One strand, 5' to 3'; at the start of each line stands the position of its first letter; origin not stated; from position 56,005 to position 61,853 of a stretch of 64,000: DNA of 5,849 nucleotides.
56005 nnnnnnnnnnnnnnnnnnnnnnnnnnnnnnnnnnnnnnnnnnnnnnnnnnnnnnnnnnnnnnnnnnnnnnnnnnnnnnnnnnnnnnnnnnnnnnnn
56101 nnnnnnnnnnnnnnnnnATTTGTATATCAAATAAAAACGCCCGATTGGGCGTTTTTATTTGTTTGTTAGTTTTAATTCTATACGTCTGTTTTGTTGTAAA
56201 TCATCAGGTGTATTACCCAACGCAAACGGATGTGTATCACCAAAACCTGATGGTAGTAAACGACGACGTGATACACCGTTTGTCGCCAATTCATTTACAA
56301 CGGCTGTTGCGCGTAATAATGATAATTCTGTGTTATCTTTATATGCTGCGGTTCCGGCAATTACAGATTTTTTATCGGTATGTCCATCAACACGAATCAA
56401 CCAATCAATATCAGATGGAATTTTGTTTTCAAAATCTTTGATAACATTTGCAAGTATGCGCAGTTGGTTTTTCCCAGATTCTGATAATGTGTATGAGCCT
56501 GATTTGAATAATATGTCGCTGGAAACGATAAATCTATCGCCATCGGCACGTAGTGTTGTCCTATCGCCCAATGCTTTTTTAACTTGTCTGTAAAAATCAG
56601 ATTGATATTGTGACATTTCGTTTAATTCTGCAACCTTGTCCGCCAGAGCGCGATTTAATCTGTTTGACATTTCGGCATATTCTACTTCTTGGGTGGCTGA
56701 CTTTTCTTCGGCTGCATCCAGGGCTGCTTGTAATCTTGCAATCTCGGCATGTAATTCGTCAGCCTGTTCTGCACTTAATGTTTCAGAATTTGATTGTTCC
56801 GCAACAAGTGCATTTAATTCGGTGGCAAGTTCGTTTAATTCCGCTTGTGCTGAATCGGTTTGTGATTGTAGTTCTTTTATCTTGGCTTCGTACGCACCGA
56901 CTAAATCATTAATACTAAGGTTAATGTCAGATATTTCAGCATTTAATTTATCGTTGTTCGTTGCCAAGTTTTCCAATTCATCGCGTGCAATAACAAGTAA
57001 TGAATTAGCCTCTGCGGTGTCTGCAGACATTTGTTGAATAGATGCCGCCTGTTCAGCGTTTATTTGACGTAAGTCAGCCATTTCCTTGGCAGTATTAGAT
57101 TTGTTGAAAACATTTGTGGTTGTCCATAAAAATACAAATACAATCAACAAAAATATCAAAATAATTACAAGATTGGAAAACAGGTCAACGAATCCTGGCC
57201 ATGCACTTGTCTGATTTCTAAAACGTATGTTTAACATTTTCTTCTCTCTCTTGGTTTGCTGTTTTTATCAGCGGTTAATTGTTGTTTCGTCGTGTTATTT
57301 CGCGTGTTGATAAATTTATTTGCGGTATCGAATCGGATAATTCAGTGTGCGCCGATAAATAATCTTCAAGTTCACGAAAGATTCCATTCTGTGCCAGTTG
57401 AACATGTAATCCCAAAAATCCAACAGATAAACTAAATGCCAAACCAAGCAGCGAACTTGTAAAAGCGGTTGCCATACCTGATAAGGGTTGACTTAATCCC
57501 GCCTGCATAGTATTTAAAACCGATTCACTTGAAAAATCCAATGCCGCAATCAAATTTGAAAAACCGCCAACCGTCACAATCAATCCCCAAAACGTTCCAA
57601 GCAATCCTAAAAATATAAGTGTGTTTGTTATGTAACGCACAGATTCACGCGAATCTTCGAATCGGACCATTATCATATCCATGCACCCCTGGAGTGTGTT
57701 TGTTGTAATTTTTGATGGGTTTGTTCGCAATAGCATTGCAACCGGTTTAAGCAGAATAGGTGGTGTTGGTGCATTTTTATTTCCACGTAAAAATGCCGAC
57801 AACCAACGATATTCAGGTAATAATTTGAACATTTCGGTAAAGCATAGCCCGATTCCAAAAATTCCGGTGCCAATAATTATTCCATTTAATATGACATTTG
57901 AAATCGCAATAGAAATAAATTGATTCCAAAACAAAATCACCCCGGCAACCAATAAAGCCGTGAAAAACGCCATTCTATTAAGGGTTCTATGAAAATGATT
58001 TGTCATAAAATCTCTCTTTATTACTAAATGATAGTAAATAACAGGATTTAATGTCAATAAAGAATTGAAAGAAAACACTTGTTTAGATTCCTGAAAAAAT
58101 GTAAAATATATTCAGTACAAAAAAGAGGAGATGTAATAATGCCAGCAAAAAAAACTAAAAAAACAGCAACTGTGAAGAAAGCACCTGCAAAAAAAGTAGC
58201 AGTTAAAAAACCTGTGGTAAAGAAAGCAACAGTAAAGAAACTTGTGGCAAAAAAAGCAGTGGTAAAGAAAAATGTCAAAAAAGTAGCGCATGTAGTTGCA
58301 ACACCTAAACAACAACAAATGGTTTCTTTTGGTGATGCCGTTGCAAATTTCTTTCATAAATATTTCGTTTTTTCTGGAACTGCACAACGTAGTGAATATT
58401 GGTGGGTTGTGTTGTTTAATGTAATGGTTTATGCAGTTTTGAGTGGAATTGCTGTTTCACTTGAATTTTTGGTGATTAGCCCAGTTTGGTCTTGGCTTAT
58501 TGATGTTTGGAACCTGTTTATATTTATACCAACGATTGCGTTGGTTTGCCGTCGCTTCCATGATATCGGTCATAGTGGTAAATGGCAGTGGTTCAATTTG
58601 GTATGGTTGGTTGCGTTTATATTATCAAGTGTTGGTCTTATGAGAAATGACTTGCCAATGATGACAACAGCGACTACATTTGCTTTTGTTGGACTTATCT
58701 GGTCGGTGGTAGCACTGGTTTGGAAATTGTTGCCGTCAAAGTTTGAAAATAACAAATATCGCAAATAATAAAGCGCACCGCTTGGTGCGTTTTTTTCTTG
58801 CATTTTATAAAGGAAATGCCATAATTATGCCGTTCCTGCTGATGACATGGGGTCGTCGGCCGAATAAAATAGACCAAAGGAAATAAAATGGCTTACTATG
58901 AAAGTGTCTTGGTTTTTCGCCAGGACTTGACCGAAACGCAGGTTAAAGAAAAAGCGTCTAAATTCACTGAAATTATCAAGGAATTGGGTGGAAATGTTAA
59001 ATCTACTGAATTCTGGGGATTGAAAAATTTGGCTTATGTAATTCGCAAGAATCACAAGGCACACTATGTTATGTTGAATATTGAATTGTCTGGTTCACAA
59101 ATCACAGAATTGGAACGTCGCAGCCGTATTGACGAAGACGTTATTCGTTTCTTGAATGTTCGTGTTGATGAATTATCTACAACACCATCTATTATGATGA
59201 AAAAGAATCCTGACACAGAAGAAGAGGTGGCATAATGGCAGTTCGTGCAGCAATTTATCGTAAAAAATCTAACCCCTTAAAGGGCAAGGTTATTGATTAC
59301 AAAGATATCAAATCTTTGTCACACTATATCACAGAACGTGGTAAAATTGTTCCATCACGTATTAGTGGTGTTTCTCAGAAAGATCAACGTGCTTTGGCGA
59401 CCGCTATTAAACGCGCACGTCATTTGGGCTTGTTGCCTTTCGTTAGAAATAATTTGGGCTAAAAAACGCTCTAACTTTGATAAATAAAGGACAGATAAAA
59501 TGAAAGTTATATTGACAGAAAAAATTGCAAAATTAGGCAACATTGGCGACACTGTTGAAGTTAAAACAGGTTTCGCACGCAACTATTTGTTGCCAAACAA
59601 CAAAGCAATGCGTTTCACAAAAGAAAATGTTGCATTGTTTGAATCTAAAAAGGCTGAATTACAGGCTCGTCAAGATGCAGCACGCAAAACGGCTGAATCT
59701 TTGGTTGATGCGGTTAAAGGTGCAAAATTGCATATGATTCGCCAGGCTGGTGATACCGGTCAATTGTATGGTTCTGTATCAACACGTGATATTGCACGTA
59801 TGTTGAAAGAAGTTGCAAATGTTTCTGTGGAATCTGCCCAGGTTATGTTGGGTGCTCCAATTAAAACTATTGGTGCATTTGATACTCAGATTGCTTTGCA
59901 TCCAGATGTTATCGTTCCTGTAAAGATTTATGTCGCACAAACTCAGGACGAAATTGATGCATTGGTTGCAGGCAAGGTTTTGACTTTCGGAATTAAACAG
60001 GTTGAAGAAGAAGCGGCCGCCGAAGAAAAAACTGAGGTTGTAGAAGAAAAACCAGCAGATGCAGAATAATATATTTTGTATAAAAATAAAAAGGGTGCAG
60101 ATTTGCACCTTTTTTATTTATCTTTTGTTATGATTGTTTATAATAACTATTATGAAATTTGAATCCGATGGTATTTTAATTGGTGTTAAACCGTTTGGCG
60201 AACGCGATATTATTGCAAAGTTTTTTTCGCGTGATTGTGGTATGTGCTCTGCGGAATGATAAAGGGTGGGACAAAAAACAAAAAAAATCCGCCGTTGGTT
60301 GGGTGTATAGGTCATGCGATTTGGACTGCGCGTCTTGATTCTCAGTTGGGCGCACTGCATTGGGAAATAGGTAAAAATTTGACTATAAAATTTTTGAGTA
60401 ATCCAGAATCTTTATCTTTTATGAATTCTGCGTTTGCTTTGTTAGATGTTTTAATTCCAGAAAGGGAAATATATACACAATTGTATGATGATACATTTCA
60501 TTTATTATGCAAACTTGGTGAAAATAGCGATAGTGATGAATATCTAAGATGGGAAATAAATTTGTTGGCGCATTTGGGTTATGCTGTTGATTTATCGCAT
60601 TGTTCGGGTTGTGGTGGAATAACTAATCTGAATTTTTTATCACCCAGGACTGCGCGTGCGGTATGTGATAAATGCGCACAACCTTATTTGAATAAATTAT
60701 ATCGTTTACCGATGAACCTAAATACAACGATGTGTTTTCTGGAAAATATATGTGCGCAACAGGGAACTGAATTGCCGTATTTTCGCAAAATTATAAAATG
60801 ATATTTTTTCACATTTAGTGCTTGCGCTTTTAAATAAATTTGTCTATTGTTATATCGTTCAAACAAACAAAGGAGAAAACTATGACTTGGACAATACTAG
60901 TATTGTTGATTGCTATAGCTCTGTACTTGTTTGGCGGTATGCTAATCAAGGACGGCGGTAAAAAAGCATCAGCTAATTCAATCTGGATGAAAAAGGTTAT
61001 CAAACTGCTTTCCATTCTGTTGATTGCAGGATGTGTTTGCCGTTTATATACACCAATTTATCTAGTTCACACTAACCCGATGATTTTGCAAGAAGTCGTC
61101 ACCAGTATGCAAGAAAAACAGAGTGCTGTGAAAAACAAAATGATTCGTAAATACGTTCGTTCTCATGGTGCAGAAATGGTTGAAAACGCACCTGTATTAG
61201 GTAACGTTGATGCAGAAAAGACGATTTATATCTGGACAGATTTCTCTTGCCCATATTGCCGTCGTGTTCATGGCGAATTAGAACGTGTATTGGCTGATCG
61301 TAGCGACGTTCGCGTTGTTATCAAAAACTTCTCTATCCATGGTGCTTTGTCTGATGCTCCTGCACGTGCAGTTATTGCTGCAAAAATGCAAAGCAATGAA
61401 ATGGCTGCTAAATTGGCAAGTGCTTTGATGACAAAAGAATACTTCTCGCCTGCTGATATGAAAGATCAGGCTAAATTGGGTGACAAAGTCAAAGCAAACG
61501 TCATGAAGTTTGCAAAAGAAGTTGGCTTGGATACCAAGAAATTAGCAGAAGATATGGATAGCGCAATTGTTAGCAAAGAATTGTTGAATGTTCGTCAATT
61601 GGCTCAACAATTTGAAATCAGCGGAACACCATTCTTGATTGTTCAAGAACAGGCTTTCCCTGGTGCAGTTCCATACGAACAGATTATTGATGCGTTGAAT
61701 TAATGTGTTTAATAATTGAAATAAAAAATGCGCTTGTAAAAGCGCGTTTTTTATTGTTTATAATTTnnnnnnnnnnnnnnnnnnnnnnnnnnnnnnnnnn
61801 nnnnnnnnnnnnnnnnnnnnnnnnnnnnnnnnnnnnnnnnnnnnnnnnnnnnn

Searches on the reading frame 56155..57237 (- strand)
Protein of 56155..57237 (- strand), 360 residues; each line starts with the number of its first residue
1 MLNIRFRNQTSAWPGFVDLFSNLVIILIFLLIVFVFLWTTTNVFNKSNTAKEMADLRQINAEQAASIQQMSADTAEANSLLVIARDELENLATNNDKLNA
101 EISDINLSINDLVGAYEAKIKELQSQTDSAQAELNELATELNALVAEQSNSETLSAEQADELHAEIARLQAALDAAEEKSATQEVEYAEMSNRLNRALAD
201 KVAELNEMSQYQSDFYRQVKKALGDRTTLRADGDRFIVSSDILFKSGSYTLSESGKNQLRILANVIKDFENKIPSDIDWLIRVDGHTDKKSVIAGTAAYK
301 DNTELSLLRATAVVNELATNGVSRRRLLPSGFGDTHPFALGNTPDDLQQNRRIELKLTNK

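Call 29: search_protein_families(library=pfam, proteins=[window:56155-57237:-], max_evalue=0.001)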
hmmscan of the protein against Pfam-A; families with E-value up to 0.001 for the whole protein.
window:56155-57237:- (360 aa): 2 families
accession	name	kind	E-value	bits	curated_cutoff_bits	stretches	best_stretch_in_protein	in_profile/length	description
PF00691.25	OmpA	-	1.6e-16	60.9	27.2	1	243-351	1-98/98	OmpA family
PF09787.14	Golgin_A5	-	0.00072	19.6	31.7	1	54-235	28-216/305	Golgin subfamily A member 5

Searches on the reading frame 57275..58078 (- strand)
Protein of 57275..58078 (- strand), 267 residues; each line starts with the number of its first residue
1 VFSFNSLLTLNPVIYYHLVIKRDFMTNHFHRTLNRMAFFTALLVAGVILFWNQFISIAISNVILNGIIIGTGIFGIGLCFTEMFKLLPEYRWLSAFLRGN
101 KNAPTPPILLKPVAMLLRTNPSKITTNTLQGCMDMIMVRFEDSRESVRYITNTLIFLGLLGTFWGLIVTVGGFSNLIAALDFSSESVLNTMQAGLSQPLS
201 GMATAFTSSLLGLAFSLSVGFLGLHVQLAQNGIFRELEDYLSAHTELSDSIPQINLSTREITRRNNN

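Call 29: search_protein_families(library=pfam, proteins=[window:57275-58078:-], max_evalue=0.001)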
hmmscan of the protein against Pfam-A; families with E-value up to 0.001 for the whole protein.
window:57275-58078:- (267 aa): 1 family
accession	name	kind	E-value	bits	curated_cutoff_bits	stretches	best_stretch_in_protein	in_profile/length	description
PF01618.21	MotA_ExbB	-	2.8e-05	24.3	22.9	1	102-215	3-103/127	MotA/TolQ/ExbB proton channel family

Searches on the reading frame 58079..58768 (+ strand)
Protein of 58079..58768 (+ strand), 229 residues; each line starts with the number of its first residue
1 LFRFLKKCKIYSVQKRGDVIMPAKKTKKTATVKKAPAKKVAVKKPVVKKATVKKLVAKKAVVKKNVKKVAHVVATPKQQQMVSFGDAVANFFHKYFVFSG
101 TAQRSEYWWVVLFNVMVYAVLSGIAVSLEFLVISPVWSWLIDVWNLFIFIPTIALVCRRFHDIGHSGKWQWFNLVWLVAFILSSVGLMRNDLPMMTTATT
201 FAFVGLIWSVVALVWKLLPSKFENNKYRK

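Call 29: search_protein_families(library=pfam, proteins=[window:58079-58768:+], max_evalue=0.001)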
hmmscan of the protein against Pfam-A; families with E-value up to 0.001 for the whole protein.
window:58079-58768:+ (229 aa): 2 families
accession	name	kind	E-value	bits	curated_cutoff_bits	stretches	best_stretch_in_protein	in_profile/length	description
PF05656.20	DUF805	-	3.1e-20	73.1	25.7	1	95-228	1-110/111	Protein of unknown function (DUF805)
PF07382.16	HC2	-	2.3e-05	25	40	1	24-77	11-67/194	Histone H1-like nucleoprotein HC2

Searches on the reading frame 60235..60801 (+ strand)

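Call 29: search_protein_families(library=pfam, proteins=[window:60235-60801:+], max_evalue=0.001)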
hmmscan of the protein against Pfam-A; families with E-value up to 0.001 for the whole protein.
window:60235-60801:+ (188 aa): 1 family
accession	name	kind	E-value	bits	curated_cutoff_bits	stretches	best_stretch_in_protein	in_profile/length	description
PF02565.21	RecO_C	-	9.6e-18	64.9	22.1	1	56-165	3-119/157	Recombination protein O C terminal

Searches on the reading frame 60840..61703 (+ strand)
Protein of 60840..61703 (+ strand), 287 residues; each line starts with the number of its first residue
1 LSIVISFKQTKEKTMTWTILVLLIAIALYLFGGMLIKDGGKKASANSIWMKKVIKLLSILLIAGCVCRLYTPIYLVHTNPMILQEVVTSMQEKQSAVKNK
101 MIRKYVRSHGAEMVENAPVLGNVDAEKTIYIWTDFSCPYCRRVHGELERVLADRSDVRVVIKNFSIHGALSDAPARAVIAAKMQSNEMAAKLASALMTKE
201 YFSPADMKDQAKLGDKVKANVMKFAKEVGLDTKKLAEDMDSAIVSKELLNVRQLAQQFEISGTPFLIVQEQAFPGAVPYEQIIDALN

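Call 29: search_protein_families(library=pfam, proteins=[window:60840-61703:+], max_evalue=0.001)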
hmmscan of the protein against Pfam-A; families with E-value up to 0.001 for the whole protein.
window:60840-61703:+ (287 aa): 4 families
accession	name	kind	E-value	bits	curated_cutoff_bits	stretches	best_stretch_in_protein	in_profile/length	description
PF01323.26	DSBA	-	9e-20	71.7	25.6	1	128-286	1-190/191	DSBA-like thioredoxin domain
PF13462.12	Thioredoxin_4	-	2.6e-16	60.7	23.2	1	115-285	3-162/165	Thioredoxin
PF13098.12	Thioredoxin_2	-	3.4e-08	34.2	27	1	126-286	6-104/104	Thioredoxin-like domain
PF13743.12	Thioredoxin_5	-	0.00013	22.2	27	1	176-271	79-166/186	Thioredoxin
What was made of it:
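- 60840..61703 (+): Membrane-anchored DsbA-like thiol:disulfide oxidoreductase with a CPYC active site, the likely catalyst of disulfide formation. PF01323 E=9e-20 (call 29).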
